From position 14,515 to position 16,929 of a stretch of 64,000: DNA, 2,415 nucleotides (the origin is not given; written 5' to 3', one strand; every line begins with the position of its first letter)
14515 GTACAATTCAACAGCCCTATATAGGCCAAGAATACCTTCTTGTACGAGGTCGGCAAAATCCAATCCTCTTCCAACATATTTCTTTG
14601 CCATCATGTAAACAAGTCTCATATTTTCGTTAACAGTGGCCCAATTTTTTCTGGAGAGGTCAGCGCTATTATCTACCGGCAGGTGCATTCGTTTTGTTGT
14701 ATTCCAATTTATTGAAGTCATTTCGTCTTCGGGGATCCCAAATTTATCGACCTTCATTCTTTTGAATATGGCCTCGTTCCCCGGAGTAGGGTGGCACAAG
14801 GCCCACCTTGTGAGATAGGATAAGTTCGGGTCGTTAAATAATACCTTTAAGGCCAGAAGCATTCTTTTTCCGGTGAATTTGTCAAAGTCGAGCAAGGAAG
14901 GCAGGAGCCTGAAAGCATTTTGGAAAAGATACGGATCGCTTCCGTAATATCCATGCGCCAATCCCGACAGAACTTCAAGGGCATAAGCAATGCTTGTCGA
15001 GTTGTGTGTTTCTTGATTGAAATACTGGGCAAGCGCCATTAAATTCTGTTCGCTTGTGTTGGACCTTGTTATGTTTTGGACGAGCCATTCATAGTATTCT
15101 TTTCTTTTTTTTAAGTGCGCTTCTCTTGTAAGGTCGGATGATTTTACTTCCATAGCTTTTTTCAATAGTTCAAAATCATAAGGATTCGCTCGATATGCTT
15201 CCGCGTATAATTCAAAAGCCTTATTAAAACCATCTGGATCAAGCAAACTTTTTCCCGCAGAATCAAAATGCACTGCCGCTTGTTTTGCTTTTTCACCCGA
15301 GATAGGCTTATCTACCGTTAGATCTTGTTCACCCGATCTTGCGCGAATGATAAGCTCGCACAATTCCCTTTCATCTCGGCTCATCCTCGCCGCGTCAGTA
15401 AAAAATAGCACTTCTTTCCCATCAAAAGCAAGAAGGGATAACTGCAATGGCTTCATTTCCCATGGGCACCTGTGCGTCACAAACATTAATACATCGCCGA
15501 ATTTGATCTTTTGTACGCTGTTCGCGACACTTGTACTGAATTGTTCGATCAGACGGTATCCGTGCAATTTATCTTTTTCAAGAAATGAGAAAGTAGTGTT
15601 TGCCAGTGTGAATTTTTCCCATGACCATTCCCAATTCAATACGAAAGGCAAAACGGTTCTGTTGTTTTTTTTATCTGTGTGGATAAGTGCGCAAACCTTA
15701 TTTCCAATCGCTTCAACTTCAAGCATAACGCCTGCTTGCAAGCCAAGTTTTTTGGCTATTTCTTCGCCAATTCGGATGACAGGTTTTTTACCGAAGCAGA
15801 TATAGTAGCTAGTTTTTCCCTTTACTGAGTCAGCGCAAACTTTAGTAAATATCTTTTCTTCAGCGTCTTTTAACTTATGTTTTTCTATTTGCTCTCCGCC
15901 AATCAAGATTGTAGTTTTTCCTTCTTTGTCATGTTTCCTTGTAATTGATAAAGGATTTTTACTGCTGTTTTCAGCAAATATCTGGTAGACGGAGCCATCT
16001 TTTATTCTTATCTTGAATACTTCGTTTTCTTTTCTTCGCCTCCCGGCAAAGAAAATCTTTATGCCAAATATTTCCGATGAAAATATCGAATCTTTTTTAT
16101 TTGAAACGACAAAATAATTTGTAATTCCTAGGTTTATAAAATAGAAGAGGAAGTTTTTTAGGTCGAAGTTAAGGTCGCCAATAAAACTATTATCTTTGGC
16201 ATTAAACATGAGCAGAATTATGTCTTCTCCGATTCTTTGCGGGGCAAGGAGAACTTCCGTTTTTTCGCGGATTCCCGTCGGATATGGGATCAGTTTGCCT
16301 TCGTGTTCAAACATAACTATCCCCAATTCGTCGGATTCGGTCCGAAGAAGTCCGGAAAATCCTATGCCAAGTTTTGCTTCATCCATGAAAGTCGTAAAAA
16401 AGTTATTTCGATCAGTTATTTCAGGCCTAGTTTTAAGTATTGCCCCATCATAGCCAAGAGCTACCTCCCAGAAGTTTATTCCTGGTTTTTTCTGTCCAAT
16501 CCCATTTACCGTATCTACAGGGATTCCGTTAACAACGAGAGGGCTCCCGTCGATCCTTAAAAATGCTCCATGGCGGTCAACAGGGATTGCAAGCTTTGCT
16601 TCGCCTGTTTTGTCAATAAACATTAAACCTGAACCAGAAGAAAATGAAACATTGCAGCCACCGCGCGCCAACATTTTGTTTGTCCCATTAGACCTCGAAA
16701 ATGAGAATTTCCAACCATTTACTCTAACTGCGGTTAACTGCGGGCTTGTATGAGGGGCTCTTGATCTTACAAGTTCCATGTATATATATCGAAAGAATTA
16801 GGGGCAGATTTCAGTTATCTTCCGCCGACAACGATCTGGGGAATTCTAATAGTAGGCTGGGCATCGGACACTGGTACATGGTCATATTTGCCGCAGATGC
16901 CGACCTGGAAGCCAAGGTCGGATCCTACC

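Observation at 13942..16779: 945-aa ORF fusing a ~690-aa unknown region to a sigma-70 factor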

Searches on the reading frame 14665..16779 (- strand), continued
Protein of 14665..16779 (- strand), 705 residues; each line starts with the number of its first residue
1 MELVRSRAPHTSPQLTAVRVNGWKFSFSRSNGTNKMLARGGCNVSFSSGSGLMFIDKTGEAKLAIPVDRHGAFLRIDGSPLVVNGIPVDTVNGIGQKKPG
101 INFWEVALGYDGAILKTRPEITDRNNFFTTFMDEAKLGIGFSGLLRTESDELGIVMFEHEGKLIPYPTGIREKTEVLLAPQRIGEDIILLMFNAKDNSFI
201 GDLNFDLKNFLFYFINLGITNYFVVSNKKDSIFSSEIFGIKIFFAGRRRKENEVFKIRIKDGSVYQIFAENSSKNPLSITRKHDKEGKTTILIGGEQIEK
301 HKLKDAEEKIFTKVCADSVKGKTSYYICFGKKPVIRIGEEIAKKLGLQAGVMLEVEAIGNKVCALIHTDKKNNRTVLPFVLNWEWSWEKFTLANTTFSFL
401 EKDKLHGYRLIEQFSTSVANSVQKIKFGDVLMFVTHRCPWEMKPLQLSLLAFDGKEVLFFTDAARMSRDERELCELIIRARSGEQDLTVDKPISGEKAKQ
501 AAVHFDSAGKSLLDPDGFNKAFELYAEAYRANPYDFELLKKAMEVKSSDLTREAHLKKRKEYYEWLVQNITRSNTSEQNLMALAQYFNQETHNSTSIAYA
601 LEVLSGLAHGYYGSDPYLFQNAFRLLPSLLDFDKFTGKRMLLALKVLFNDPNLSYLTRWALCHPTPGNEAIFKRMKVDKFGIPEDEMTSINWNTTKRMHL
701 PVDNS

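Call 52: fold_search(model_id=the predicted structure, library=viral)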
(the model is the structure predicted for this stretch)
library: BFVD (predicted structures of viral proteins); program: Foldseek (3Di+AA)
matches with E <= 10: 371; with E <= 0.001: 0
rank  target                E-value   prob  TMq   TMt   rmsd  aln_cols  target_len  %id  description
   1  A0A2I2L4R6            1.2e-02  0.25  0.08  0.14  21.0       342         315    7  MORN-repeat protein [Orpheovirus IHUMI-LCC2]
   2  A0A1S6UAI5            3.4e-02  0.08  0.08  0.09  34.9       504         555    8  Uncharacterized protein [Serratia phage BF]
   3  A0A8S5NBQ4            7.8e-02  0.11  0.08  0.13  17.0       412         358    8  Uncharacterized protein [Siphoviridae sp. ctQ0C17]
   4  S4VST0                8.2e-02  0.12  0.08  0.10  16.7       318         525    7  F-box domain containing protein [Pandoravirus salinus]
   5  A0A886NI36            1.8e-01  0.23  0.05  0.24  18.1       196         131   15  (no name in the UniProt tables at hand)
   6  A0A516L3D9            2.0e-01  0.08  0.07  0.11  18.7       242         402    8  (no name in the UniProt tables at hand)
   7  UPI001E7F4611         2.2e-01  0.07  0.08  0.11  20.9       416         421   10  (no name look-up for this kind of identifier)
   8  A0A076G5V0            2.2e-01  0.03  0.06  0.07  37.0       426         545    9  Tail fiber repeat family protein [Escherichia phage Av-05]
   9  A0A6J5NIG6            2.3e-01  0.10  0.08  0.12  25.1       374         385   11  30S ribosomal protein S1 [uncultured Caudovirales phage]
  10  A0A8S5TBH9            2.5e-01  0.07  0.06  0.12  20.4       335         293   10  Rad52/22 family double-strand break repair protein (Fragment) [Siphoviridae sp. ctprd3]
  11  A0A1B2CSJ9            2.6e-01  0.08  0.08  0.13  17.5       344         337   10  PlxyGVORF95 protein [Plutella xylostella granulovirus]
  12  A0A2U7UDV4            3.0e-01  0.07  0.09  0.16  16.7       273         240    8  Uncharacterized protein [Pandoravirus neocaledonia]
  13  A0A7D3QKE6            3.3e-01  0.10  0.10  0.14  14.7       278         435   14  (no name in the UniProt tables at hand)
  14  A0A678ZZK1            3.3e-01  0.06  0.08  0.06  31.7       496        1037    9  Tail fiber protein [Pectobacterium phage Arno18]
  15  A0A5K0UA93            3.7e-01  0.06  0.09  0.09  17.2       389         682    9  Uncharacterized protein [Yasminevirus sp. GU-2018]
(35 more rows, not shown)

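Call 66: find_encoding_contigs(protein=P0006, flank=8000)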
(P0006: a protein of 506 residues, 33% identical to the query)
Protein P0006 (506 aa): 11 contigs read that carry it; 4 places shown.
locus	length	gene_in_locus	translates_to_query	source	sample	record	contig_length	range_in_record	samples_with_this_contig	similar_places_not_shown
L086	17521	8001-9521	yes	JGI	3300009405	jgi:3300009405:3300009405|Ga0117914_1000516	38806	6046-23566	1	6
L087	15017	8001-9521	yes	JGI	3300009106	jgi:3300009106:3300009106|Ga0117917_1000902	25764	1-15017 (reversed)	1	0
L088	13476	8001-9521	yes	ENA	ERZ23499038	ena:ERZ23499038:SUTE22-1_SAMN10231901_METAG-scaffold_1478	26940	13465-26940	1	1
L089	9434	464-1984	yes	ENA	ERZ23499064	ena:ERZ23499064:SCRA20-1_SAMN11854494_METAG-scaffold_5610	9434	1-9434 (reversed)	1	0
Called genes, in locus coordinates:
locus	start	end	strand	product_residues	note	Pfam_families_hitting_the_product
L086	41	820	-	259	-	PF02775:TPP_enzyme_C, PF12367:PFO_beta_C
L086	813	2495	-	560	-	PF01558:POR, PF01855:POR_N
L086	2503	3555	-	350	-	PF21088:MS_channel_1st, PF00924:MS_channel_2nd, PF21082:MS_channel_3rd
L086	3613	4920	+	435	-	PF05697:Trigger_N, PF05698:Trigger_C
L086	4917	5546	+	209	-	PF00574:CLP_protease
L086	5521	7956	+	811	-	PF02190:LON_substr_bdg, PF00004:AAA, PF07728:AAA_5, PF22667:Lon_lid, PF05362:Lon_C, PF13541:ChlI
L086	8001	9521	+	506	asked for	-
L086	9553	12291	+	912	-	PF00133:tRNA-synt_1, PF01921:tRNA-synt_1f (faint), PF09334:tRNA-synt_1g, PF13603:tRNA-synt_1_2, PF01406:tRNA-synt_1e (weak), PF09334:tRNA-synt_1g (weak), PF08264:Anticodon_1, PF06827:zf-FPG_IleRS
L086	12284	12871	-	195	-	-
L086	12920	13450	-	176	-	PF00578:AhpC-TSA, PF08534:Redoxin, PF00085:Thioredoxin, PF13098:Thioredoxin_2, PF13905:Thioredoxin_8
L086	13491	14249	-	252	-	PF01209:Ubie_methyltran, PF13489:Methyltransf_23, PF13847:Methyltransf_31, PF08241:Methyltransf_11, PF08242:Methyltransf_12, PF13649:Methyltransf_25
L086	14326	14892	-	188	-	PF00561:Abhydrolase_1, PF12697:Abhydrolase_6, PF12146:Hydrolase_4 (weak)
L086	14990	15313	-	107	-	-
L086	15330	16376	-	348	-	PF03773:ArsP_1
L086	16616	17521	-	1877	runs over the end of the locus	PF19077:Big_13 (faint), PF01833:TIG (faint), PF10102:DUF2341, PF13205:Big_5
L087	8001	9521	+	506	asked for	-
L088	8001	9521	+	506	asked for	-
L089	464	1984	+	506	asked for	-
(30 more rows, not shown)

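Call 67: find_encoding_contigs(protein=P0007, flank=8000)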
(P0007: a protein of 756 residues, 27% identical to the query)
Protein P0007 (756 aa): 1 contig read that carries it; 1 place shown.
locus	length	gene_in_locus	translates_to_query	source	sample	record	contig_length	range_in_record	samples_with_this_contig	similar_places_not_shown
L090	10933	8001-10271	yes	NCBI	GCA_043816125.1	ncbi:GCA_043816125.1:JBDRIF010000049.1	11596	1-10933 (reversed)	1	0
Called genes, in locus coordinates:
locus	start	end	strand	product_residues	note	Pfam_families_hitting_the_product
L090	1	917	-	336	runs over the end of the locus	PF13493:DUF4118, PF00512:HisKA, PF02518:HATPase_c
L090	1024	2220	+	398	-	-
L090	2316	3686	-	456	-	-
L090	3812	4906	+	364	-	PF03537:Glyco_hydro_114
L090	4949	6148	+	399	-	PF01136:Peptidase_U32, PF16325:Peptidase_U32_C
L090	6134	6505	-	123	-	PF00892:EamA (weak)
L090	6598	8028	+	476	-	-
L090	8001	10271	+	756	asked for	-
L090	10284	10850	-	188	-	-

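Call 68: find_encoding_contigs(protein=P0003, flank=8000)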
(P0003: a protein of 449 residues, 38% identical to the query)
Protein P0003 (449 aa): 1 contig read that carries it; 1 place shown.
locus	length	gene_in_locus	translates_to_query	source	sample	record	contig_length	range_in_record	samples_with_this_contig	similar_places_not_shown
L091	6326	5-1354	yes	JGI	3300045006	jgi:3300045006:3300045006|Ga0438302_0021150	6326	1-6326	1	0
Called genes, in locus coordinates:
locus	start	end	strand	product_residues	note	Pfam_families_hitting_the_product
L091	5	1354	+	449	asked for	-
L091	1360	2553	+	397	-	-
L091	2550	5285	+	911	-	-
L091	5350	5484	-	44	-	-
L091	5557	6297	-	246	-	-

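Call 77: search_protein_families(library=ncbifam, proteins=[window:14665-16779:-, P0002, P0004, P0005, P0006, P0007], max_evalue=0.1)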
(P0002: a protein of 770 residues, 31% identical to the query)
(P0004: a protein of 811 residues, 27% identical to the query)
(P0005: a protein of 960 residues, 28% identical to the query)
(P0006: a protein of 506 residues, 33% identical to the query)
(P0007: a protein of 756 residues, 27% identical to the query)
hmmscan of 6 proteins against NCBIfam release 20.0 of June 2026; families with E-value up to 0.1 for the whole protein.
window:14665-16779:- (705 aa): 0 families

P0002 (770 aa): 0 families

P0004 (811 aa): 2 families
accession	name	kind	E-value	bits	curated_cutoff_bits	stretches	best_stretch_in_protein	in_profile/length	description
NF042908.1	FMD_DH_FwdD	exception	8.2e-05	22.7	175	1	329-389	20-80/129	tungsten-dependent formylmethanofuran dehydrogenase subunit FwdD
TIGR01439.1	lp_hng_hel_AbrB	domain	0.0023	17.6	28.3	1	350-372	18-40/44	transcriptional regulator, AbrB family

P0005 (960 aa): 1 family
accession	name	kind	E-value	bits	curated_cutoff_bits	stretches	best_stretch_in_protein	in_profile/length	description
NF011531.0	PRK14971.1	equivalog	0.059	12.2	685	1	492-566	440-514/614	DNA polymerase III subunit gamma/tau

P0006 (506 aa): 0 families

P0007 (756 aa): 0 families

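Call 78: search_protein_families(library=phrogs, proteins=[window:14665-16779:-, P0002, P0004, P0005], max_evalue=0.01)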
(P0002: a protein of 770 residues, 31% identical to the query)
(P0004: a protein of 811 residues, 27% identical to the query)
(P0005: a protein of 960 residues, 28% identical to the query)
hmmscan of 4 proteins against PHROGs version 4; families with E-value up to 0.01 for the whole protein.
window:14665-16779:- (705 aa): 0 families

P0002 (770 aa): 0 families

P0004 (811 aa): 0 families

P0005 (960 aa): 0 families

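Call 91: search_dna_similar(query=window:14665-16779:-, collection=phages, mode=protein, max_evalue=0.001, max_rows=5)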
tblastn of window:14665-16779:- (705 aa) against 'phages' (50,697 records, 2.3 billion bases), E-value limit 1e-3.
No match.

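Call 92: search_dna_similar(query=window:14665-16779:-, collection=plasmids, mode=protein, max_evalue=0.001, max_rows=5)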
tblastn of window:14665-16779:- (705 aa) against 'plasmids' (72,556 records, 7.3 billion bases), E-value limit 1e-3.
No match.

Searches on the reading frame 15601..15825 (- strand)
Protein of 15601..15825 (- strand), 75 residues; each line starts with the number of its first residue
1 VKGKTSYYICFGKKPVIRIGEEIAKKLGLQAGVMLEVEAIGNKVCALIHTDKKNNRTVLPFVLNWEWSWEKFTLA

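Call 62: search_solved_structures(query=A3, max_evalue=10, show_alignments=2)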
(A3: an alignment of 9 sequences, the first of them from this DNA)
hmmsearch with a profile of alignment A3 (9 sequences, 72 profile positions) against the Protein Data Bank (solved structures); distinct sequences matched with E-value up to 10: 13.
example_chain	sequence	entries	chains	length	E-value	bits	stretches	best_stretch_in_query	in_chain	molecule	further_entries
9pxt_A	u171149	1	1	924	0.0078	19.4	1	15-60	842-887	Periplasmic nitrate reductase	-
2ki8_A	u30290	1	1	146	0.16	15.1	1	15-47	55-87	Tungsten formylmethanofuran dehydrogenase, subunit D (FwdD-2)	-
2mrn_A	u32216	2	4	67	0.27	14.5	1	12-42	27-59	Antitoxin MazE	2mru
7dww_B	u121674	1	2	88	0.37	14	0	12-42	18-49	msDPBB_sym2 protein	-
1mvf_D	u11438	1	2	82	0.42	13.8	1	12-42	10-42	PemI-like protein 1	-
1ub4_C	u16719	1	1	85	0.45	13.7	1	12-42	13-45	MazE protein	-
7di0_A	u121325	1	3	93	0.48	13.6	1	12-46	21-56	apDPBB_sym_79 protein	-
9n6e_I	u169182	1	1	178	0.72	13.1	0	30-51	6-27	L9-targeting immunogen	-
1kqa_A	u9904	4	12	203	1.3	12.2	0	8-36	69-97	GALACTOSIDE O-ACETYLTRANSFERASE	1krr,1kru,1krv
7bkb_J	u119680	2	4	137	1.7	11.8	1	6-43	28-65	Formylmethanofuran dehydrogenase, subunit D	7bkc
3mpo_A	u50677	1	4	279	1.8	11.8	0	5-45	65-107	Predicted hydrolase of the HAD superfamily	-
5cuo_A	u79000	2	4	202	1.8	11.8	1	21-40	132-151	Phosphate propanoyltransferase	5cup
7qyi_A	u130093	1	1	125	4.7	10.5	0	45-69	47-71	Pilus assembly protein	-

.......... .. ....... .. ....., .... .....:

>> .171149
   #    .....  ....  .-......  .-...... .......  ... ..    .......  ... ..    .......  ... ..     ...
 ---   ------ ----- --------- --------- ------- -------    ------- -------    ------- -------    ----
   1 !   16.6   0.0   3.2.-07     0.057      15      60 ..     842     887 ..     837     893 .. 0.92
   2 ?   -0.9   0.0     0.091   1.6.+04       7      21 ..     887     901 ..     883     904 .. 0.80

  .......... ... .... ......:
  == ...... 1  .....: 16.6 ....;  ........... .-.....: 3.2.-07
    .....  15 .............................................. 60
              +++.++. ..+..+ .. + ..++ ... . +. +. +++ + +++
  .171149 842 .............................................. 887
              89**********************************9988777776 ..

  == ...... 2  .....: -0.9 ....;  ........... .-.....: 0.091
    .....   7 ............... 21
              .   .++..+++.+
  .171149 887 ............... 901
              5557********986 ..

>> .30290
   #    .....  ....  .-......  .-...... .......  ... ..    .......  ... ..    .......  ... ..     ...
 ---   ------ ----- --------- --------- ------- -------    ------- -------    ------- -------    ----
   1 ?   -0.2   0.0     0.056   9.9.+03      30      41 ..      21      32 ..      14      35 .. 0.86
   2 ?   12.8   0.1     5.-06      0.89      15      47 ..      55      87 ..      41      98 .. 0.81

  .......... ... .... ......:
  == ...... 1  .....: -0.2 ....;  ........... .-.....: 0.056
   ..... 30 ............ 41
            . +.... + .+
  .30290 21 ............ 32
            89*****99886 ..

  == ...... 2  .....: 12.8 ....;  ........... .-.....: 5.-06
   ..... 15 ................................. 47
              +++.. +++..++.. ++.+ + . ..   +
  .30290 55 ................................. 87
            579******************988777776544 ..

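Call 63: search_protein_families(library=pfam, alignment_id=A3, max_evalue=10)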
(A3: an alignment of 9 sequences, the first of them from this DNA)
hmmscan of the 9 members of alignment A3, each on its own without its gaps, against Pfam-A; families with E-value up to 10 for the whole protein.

A. member 1, seq(75 aa): 2 families
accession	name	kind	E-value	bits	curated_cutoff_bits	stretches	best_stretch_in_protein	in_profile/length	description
PF02359.24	CDC48_N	-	0.12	13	35.1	1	15-55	15-54/85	Cell division protein 48 (CDC48), N-terminal domain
PF22943.2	HTH_68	-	0.18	11.9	27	1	21-34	21-34/45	Putative helix-turn-helix domain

B. families by the number of members that match (of 9 scanned): 11 families
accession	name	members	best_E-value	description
PF04014.23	MazE_antitoxin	3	0.0016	Antidote-toxin recognition MazE, bacterial antitoxin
PF02359.24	CDC48_N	2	0.00015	Cell division protein 48 (CDC48), N-terminal domain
PF01568.27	Molydop_binding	1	0.0039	Molydopterin dinucleotide binding domain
PF17785.7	PUA_3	1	0.0099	PUA-like domain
PF14250.11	AbrB-like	1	0.042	AbrB-like transcriptional regulator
PF00352.27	TBP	1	0.053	Transcription factor TFIID (or TATA-binding protein, TBP)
PF08845.15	SymE_toxin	1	0.072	Toxin SymE, type I toxin-antitoxin system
PF13650.11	Asp_protease_2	1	0.13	Aspartyl protease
PF00018.34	SH3_1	1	0.15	SH3 domain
PF22943.2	HTH_68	1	0.18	Putative helix-turn-helix domain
PF08605.16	Rad9_Rad53_bind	1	0.19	Fungal Rad9-like Rad53-binding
